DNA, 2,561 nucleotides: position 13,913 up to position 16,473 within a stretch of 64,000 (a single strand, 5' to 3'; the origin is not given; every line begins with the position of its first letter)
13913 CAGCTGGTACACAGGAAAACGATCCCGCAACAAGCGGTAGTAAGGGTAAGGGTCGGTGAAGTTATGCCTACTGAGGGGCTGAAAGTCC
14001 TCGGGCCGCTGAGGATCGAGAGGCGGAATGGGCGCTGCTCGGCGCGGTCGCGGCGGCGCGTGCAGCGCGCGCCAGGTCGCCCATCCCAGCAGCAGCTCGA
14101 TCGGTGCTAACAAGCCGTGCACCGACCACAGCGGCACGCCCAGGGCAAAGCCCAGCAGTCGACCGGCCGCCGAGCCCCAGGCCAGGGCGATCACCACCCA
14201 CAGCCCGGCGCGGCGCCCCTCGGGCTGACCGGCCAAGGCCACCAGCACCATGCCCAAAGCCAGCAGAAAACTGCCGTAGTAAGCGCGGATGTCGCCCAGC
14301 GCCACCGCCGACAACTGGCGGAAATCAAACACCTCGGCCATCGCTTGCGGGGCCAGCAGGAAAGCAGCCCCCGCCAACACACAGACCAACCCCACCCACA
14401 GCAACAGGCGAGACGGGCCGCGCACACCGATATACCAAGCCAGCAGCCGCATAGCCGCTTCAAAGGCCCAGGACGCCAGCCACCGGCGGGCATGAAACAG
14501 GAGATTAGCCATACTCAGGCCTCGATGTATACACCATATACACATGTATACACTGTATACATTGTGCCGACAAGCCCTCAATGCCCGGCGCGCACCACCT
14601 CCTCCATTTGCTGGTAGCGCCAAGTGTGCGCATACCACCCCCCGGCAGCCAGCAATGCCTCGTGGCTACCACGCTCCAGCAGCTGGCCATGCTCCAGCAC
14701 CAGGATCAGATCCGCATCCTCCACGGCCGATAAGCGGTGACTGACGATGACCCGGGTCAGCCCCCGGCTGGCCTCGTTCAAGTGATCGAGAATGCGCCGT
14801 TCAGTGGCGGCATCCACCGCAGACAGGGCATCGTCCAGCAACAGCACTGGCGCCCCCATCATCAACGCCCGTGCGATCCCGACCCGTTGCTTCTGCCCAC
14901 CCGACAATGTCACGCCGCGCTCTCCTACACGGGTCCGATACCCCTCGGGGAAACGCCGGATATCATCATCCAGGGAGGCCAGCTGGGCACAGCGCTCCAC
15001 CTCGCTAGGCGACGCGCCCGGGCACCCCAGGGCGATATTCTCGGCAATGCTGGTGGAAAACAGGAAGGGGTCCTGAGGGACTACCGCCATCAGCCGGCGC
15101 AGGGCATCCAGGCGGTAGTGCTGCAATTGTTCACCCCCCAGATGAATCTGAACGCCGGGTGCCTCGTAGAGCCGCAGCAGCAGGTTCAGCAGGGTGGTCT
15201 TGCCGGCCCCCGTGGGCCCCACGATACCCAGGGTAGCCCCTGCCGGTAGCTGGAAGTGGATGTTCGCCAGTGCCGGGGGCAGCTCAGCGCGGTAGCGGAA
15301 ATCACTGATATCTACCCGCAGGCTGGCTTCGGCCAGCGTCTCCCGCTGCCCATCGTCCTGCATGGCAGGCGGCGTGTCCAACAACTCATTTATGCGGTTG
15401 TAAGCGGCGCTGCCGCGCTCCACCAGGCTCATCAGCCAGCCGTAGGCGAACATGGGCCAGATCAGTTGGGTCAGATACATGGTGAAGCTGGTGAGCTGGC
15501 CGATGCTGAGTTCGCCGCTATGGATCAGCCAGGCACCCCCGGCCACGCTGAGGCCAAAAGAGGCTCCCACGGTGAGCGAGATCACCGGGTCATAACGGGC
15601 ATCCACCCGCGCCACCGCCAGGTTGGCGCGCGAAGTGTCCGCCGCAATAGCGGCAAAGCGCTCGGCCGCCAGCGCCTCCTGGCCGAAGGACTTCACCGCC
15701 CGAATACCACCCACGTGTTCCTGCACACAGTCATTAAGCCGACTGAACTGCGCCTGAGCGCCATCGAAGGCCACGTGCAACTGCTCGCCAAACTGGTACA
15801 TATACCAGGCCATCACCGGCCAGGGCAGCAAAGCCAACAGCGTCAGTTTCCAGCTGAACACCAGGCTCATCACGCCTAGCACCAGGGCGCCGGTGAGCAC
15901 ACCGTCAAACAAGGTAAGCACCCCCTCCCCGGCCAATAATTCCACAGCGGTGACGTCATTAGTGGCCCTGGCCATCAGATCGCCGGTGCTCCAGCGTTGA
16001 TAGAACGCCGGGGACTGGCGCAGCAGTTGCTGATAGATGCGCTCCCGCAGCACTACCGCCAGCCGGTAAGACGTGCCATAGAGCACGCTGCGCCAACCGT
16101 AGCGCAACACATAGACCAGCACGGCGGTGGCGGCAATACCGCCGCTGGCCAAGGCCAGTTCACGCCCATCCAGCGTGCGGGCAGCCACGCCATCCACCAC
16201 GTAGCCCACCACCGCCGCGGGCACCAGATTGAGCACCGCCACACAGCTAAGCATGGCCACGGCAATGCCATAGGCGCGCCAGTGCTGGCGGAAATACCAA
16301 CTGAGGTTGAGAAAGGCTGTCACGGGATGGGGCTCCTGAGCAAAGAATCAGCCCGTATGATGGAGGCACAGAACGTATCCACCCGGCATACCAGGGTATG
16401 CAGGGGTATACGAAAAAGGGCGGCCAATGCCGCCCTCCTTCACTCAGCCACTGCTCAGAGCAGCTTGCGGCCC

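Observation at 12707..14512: Membrane-anchored bacterial P450: DUF4345-like multi-TM domain fused to a P450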

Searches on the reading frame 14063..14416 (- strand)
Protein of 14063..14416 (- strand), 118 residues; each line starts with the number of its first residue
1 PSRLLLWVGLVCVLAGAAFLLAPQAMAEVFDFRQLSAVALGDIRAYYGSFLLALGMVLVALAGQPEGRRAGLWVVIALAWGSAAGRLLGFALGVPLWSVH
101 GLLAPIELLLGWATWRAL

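Call 36: search_protein_representatives(alignment_id=A1)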
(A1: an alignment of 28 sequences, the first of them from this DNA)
Query: 28 sequences, 118 profile positions. Proteins with E-value up to 0.001 (for the whole library): 892; up to 1e-10: 39; up to 1e-30: 0. The best 150 are listed.
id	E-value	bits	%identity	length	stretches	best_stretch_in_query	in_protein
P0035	3.4e-27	110.8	-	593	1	2-117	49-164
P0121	1.3e-18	83.1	-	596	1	3-116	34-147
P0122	4.1e-17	78.2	-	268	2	5-117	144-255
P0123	7.0e-14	67.8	-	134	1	3-113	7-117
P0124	1.2e-13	67.1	-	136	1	3-115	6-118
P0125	2.2e-13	66.2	-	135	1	3-115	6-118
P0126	3.5e-13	65.6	-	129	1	8-113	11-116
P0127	4.0e-13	65.4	-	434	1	7-115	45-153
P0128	5.2e-13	65.0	-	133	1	3-98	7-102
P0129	5.5e-13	64.9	-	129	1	3-116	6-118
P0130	9.9e-13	64.1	-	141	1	2-115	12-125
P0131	1.0e-12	64.1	-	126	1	3-112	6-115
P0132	1.2e-12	63.8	-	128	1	5-114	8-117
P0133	1.7e-12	63.4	-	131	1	4-113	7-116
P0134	3.0e-12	62.6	-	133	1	4-116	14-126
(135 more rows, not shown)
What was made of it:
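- Closest known: Stand-alone DUF4345. Different: Of 892 representative clusters at E<=1e-3, nearly all of the best 150 are stand-alone (call 36).
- Tried and rejected: I replaced it with a profile search of the representative library (call 36).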

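Call 38: predict_structure(alignment_id=A1)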
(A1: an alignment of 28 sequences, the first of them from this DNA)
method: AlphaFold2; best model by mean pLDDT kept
length: 118 residues; sequences in the alignment: 28
mean_pLDDT: 96.8   pTM: 0.86
mean pLDDT of the five models: 96.8, 96.4, 96.3, 95.7, 95.6
residues with pLDDT >= 90: 115; 70-90: 3; 50-70: 0; < 50: 0
segments of 3 or more residues with pLDDT < 50: none
pLDDT, mean of each block of 10 residues (from residue 1): 96 98 95 94 98 98 96 98 98 95 97 97
secondary structure, 60 per line:
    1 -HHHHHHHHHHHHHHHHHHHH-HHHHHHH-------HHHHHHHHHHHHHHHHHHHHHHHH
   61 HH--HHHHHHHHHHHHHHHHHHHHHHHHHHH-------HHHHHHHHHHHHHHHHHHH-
elements in order: H2-21 H23-29 H37-62 H65-91 H99-117
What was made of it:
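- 14060..14413 (-): DUF4345 domain, four transmembrane helices (aa 34-151). AF2 of the domain alone gives pLDDT 96.8 (call 38).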

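Call 43: fold_search(model_id=the predicted structure, library=pdb)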
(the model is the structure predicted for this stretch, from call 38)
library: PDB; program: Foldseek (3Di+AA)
matches with E <= 10: 21; with E <= 0.001: 0
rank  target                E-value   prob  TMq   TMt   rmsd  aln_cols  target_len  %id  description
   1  6wv4                  9.5e-01  0.54  0.45  0.20   6.9       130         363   20  Human VKOR C43S with warfarin (released 2020-11-11)
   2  8a3k                  3.1e+00  0.35  0.50  0.47   5.5       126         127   12  X-ray crystal structure of a de novo designed single-chain antiparallel 4-helix coiled-coil bundle, sc-apCC-4 (released 2022-10-05)
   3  5b13_A                4.5e+00  0.07  0.27  0.22  13.1       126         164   16  Crystal structure of phycoerythrin (released 2016-10-05)
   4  2q13                  4.5e+00  0.06  0.24  0.10  29.0       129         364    9  Crystal structure of BAR-PH domain of APPL1 (released 2007-08-14)
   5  6wvi                  5.6e+00  0.15  0.45  0.18   7.4       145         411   14  VKOR-like from Takifugu rubripes (released 2020-11-11)
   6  7ts0_P                6.5e+00  0.07  0.28  0.16  10.2       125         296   18  Cryo-EM structure of corticotropin releasing factor receptor 2 bound to Urocortin 1 and coupled with heterotrimeric Go (released 2022-11-09)
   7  8qoe_A                7.2e+00  0.07  0.27  0.08  16.6        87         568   16  Inward-facing conformation of the ABC transporter BmrA (released 2023-12-20)
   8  3sid_A                7.6e+00  0.13  0.41  0.30   6.0       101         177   12  Crystal structure of oxidized Symerythrin from Cyanophora paradoxa, azide adduct at 50% occupancy (released 2011-08-31)
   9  2z0o                  8.0e+00  0.04  0.24  0.10  29.0       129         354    9  Crystal structure of APPL1-BAR-PH domain (released 2008-05-13)
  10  7tgh_3C               8.4e+00  0.02  0.22  0.08  13.1       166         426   14  Cryo-EM structure of respiratory super-complex CI+III2 from Tetrahymena thermophila (released 2022-04-06)
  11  6vm4_a                8.9e+00  0.05  0.28  0.18  14.5       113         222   12  Chloroplast ATP synthase (C2, CF1FO) (released 2020-09-09)
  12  7sq7_A                8.9e+00  0.04  0.24  0.09  15.0       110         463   14  Cryo-EM structure of mouse PI(3,5)P2-bound TRPML1 channel at 2.41 Angstrom resolution (released 2022-02-02)
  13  6aye_A                8.9e+00  0.04  0.19  0.08  16.3       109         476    9  Human apo-TRPML3 channel at pH 7.4 (released 2017-11-08)
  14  9wfc_A                8.9e+00  0.04  0.26  0.08   9.5       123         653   14  Cryo-EM structure of GGCX-MGP complex (released 2026-04-01)
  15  7aam_A                8.9e+00  0.03  0.24  0.12  40.2       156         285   10  Crystal structure of the F-BAR domain of PSTIPIP1 bound to the CTH domain of the phosphatase LYP (released 2022-02-23)
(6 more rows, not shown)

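Call 77: find_homologous_proteins(query=P0121, max_evalue=1e-20)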
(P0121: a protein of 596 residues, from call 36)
Query P0121 (596 aa): 188 proteins with E <= 1e-20 among 8000 candidates; the best 120 are listed.
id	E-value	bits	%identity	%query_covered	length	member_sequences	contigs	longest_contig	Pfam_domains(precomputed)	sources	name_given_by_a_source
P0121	0.0e+0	1344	100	100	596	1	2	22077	PF14248.12,PF00067.28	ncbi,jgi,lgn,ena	-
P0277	1.9e-269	913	71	95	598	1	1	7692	PF14248.12,PF00067.28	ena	-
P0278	2.5e-222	757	61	96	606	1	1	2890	PF14248.12,PF00067.28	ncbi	-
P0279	2.3e-221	754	61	98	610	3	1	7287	PF14248.12,PF00067.28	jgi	-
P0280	1.1e-219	749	61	97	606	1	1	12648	PF14248.12,PF00067.28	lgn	-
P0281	1.1e-218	745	61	95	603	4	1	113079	PF14248.12,PF00067.28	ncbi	ncbi:MAG TPA: cytochrome P450 [Pseudomonadales bacterium]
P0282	1.3e-202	692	59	93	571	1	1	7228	PF14248.12,PF00067.28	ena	-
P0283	5.8e-193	660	58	93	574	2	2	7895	PF14248.12,PF00067.28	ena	-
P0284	7.6e-192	657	56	94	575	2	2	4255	PF14248.12,PF00067.28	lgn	-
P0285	9.8e-192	656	56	93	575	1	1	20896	PF14248.12,PF00067.28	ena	-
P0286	1.2e-183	630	59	84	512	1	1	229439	PF14248.12,PF00067.28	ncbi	-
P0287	1.1e-182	626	62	79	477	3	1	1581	PF00067.28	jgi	jgi:cytochrome P450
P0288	9.2e-159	548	59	69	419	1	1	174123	PF00067.28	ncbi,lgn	-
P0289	3.4e-153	529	58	69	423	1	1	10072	PF00067.28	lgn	-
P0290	2.5e-148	513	57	68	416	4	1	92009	PF00067.28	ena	-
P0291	3.5e-146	506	56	70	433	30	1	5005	PF00067.28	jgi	jgi:cytochrome P450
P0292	3.9e-144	499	55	68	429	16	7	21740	PF00067.28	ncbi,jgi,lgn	ncbi:MAG: cytochrome P450 [Chitinophagales bacterium]|jgi:cytochrome P450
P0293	2.8e-140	487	45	89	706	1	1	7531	PF00067.28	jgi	jgi:cytochrome P450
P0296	5.0e-122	426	47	71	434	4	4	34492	PF00067.28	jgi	jgi:cytochrome P450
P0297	1.6e-121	425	48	67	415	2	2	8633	PF00067.28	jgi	jgi:cytochrome P450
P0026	1.3e-120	422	41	89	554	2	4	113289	PF00067.28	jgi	jgi:cytochrome P450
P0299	6.7e-119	416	50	67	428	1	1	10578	PF00067.28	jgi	jgi:cytochrome P450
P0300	1.1e-118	415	46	70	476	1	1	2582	PF00067.28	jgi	jgi:cytochrome P450 family 144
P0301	2.4e-118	414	46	71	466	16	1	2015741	PF00067.28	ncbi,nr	ncbi:MAG: cytochrome P450 [Sandaracinaceae bacterium]|nr:cytochrome P450 [Sandaracinaceae bacterium]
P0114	5.1e-118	413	48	70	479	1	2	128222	PF00067.28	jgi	jgi:cytochrome P450 family 144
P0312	1.5e-115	405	48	69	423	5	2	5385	PF00067.28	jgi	jgi:cytochrome P450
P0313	4.9e-115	403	48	69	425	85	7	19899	PF00067.28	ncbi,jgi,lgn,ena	jgi:cytochrome P450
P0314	7.2e-115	403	46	67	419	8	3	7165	PF00067.28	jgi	jgi:cytochrome P450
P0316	1.8e-114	401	45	68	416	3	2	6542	PF00067.28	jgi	jgi:cytochrome P450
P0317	2.6e-114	401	44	68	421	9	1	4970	PF00067.28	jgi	jgi:cytochrome P450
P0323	2.3e-113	398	45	68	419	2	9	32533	PF00067.28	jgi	jgi:cytochrome P450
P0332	1.3e-112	395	46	68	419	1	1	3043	PF00067.28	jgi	jgi:cytochrome P450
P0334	2.5e-112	394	48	69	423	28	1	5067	PF00067.28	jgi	jgi:cytochrome P450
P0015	2.5e-112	394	37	95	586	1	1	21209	PF14248.12,PF00067.28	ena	-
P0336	4.2e-112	393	47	69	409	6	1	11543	PF00067.28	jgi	jgi:cytochrome P450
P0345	8.7e-110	386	46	68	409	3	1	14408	PF00067.28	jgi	jgi:cytochrome P450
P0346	9.0e-110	386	46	69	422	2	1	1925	PF00067.28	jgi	jgi:cytochrome P450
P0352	2.4e-108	381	42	76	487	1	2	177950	PF00067.28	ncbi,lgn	ncbi:MAG: cytochrome P450 [Oceanococcus sp.]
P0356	9.5e-107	376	44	68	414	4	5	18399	PF00067.28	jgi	jgi:cytochrome P450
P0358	1.4e-106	375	44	68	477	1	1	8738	PF00067.28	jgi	jgi:cytochrome P450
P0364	2.1e-103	365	43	67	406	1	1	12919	PF00067.28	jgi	jgi:cytochrome P450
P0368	1.7e-101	358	53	54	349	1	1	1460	PF00067.28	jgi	jgi:cytochrome P450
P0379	3.5e-98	348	42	68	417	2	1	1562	PF00067.28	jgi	jgi:cytochrome P450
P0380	1.8e-97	345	36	90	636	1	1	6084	PF00067.28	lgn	-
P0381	3.4e-97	344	44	67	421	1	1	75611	PF00067.28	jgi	jgi:cytochrome P450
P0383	2.5e-95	338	41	68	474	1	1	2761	PF00067.28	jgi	jgi:cytochrome P450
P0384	2.9e-95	338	42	67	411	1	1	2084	PF00067.28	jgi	jgi:cytochrome P450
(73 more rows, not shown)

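Call 83: search_protein_families(library=pfam, alignment_id=A1, max_evalue=1)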
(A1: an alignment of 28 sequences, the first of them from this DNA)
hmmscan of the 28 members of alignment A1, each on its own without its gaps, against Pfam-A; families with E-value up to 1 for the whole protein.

A. member 1, seq(118 aa): 3 families
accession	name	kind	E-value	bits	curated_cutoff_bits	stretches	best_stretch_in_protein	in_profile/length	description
PF14248.12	DUF4345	-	1.1e-10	41.9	26.5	1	4-113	5-114/119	Domain of unknown function (DUF4345)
PF09838.14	DUF2065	-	0.0019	18.6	24.3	1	4-61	1-55/56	Uncharacterized protein conserved in bacteria (DUF2065)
PF14087.12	DUF4267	-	0.22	11.9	27.8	1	9-112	1-108/110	Domain of unknown function (DUF4267)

B. families by the number of members that match (of 28 scanned): 16 families
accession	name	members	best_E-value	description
PF14248.12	DUF4345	28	1.3e-17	Domain of unknown function (DUF4345)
PF14087.12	DUF4267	7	0.011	Domain of unknown function (DUF4267)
PF20589.3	DUF6790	3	0.011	Family of unknown function (DUF6790)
PF11833.13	CPP1-like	3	0.016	Protein CHAPERONE-LIKE PROTEIN OF POR1-like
PF11177.13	DUF2964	2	0.037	Protein of unknown function (DUF2964)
PF09838.14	DUF2065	1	0.0019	Uncharacterized protein conserved in bacteria (DUF2065)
PF04186.18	FxsA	1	0.043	FxsA cytoplasmic membrane protein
PF17319.7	DUF5362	1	0.044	Family of unknown function (DUF5362)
PF10242.14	L_HMGIC_fpl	1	0.057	Lipoma HMGIC fusion partner-like protein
PF01252.23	Peptidase_A8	1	0.089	Signal peptidase (SPase) II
PF16083.10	Phage_holin_3_3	1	0.13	LydA holin phage, holin superfamily III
PF08592.16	Anthrone_oxy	1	0.19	Anthrone oxygenase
PF06170.17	DUF983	1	0.2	Protein of unknown function (DUF983)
PF09450.16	DUF2019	1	0.28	Domain of unknown function (DUF2019)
PF18926.5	DUF5676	1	0.54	2TM family of unknown function (DUF5676)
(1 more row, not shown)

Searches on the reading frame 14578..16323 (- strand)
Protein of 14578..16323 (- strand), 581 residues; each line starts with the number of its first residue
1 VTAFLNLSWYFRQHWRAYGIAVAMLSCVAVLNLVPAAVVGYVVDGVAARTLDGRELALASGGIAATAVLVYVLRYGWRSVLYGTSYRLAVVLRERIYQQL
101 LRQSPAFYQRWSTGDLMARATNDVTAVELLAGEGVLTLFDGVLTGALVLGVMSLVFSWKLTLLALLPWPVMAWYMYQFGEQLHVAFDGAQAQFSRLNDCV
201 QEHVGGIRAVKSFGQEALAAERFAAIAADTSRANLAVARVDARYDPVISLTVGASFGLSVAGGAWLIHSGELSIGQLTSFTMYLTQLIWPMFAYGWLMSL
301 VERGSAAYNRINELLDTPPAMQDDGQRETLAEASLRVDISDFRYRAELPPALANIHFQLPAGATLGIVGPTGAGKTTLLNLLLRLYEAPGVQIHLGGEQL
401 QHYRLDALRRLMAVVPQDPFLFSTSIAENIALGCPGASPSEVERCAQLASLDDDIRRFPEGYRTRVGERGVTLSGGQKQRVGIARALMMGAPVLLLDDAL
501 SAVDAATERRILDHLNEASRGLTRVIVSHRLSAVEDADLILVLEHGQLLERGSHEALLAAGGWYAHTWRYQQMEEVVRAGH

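Call 3: search_protein_families(library=pfam, proteins=[window:14578-16323:-], max_evalue=0.1)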
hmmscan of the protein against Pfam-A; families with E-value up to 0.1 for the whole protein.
window:14578-16323:- (581 aa): 17 families
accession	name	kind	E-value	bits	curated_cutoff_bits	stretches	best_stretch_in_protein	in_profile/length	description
PF00664.28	ABC_membrane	-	3.7e-36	125.7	28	1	24-291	7-274/274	ABC transporter transmembrane region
PF00005.33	ABC_tran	-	3e-29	102.8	25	1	352-500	1-136/137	ABC transporter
PF02463.25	SMC_N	-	0.00013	21.9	40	1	472-541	136-209/220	RecF/RecN/SMC N terminal domain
PF13191.12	AAA_16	-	0.0018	19.2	32.6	1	365-499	27-104/167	AAA ATPase domain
PF13401.12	AAA_22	-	0.0029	18.3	27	1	367-404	10-33/130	AAA domain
PF13604.12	AAA_30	-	0.0063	16.7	27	1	366-394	22-50/191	AAA domain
PF13476.12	AAA_23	-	0.011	16.9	27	1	360-382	18-39/201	AAA domain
PF02492.25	cobW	-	0.021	14.9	20.7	1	365-384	3-22/180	CobW/HypB/UreG, nucleotide-binding domain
PF00437.27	T2SSE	-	0.029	13.5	24.9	1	360-393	141-173/370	Type II/IV secretion system protein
PF20720.3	nSTAND3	-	0.03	14.5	27.2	0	366-393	21-48/155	Novel STAND NTPase 3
PF13481.12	AAA_25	-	0.03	14.4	27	0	343-379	14-50/195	AAA domain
PF03205.20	MobB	-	0.032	14.6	26.6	1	365-393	2-30/133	Molybdopterin guanine dinucleotide synthesis protein B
PF19993.5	DO-GTPase2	-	0.035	14.2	27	1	365-383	3-21/226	Double-GTPase 2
PF09818.15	ABC_ATPase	-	0.05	13.1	23.2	0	453-510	139-195/283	P-loop domain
PF13555.12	AAA_29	-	0.052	13.8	27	0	361-379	22-39/61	P-loop containing region of AAA domain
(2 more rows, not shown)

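Call 4: search_protein_families(library=ncbifam, proteins=[window:14578-16323:-], max_evalue=0.1)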
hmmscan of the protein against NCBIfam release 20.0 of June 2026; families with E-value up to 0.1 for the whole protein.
window:14578-16323:- (581 aa): 190 families (the best 25 are shown)
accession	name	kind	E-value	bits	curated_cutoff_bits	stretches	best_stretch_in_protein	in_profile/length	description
NF008055.0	PRK10789.1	equivalog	1.2e-211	704.3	845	1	1-576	1-576/590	SmdA family multidrug ABC transporter permease/ATP-binding protein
TIGR02203.1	MsbA_lipidA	equivalog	2.8e-108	362.9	602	1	6-571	4-569/572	lipid A export permease/ATP-binding protein MsbA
TIGR02204.1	MsbA_rel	hypoth_equivalog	7.3e-105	351.8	780.4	1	9-571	11-575/576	ABC transporter, permease/ATP-binding protein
NF052233.1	CphA_assoc_ABC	equivalog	5.4e-98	329.2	880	1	32-573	200-745/766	cyanophycin metabolism-associated ABC transporter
NF000474.1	tet_ABC_46_A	exception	4.6e-94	316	1250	1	12-575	10-572/574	tetracycline efflux ABC transporter Tet(46) subunit A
TIGR00958.1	3a01208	subfamily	1.6e-91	307.6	874.6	1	8-566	153-709/711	antigen peptide transporter 2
TIGR01846.1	type_I_sec_HlyB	subfamily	1.9e-91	307.4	725.55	1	4-571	124-692/694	type I secretion system permease/ATPase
NF045513.1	HepA_fam_ABC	equivalog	2.2e-88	297.3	725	1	63-574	101-609/610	heterocyst formation ABC transporter subunit HepA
NF008381.0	PRK11176.1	equivalog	2.8e-84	283.6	867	1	85-571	93-579/582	lipid A ABC transporter ATP-binding protein/permease MsbA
NF010178.0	PRK13657.1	equivalog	8e-77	259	733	1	14-574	18-573/588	glucan ABC transporter ATP-binding protein/ permease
TIGR03796.1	NHLM_micro_ABC1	equivalog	1.1e-75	255.2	853.3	1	41-566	179-707/710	NHLP family bacteriocin export ABC transporter peptidase/permease/ATPase subunit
TIGR01193.1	bacteriocin_ABC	subfamily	7.5e-75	252.8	523.85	1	28-566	168-704/708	peptide cleavage/export ABC transporter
TIGR03797.1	NHLM_micro_ABC2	equivalog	7.6e-74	249.4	709.4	1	26-569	146-683/686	NHLP bacteriocin export ABC transporter permease/ATPase subunit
TIGR03375.1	type_I_sec_LssB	subfamily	1.5e-73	248.3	693.1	1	56-560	189-691/696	type I secretion system permease/ATPase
TIGR02857.1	CydD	equivalog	2.3e-73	247.9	435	1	22-543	9-529/529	thiol reductant ABC exporter subunit CydD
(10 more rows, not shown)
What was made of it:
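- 14578..16323 (-): SmdA/MdlA-like ABC exporter half-transporter, immediately upstream on the same strand (context, not shown to belong to the unit). NCBIfam PRK10789 SmdA at 704 bits, below the 845 cutoff (call 4).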

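Call 60: list_cluster_members(proteins=[window:14578-16323:-, window:4199-5983:-, window:12054-12722:-, window:6536-8101:-, P0003, P0002])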
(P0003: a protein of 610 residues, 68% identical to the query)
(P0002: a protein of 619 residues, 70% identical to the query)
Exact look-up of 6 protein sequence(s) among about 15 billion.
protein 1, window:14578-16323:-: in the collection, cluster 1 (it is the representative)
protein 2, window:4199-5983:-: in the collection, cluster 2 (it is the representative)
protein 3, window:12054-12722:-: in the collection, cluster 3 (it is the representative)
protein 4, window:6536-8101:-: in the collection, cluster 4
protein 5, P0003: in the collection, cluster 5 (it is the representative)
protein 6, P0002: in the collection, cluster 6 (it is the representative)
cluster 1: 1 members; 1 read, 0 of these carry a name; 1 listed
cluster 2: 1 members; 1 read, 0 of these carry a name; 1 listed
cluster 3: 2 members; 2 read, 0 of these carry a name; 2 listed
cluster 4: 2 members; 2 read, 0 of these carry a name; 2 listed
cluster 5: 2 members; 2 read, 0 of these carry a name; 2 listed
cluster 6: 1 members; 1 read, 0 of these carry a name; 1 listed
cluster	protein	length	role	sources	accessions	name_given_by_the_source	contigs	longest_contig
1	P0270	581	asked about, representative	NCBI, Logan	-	-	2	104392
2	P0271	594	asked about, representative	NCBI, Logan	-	-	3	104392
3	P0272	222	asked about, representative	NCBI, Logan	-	-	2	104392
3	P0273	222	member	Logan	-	-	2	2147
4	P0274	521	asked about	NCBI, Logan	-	-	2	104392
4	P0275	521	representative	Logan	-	-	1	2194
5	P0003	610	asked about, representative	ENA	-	-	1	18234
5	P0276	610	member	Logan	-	-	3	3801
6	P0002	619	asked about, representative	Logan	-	-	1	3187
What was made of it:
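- Tried and rejected: Cluster look-up gave no names (call 60).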
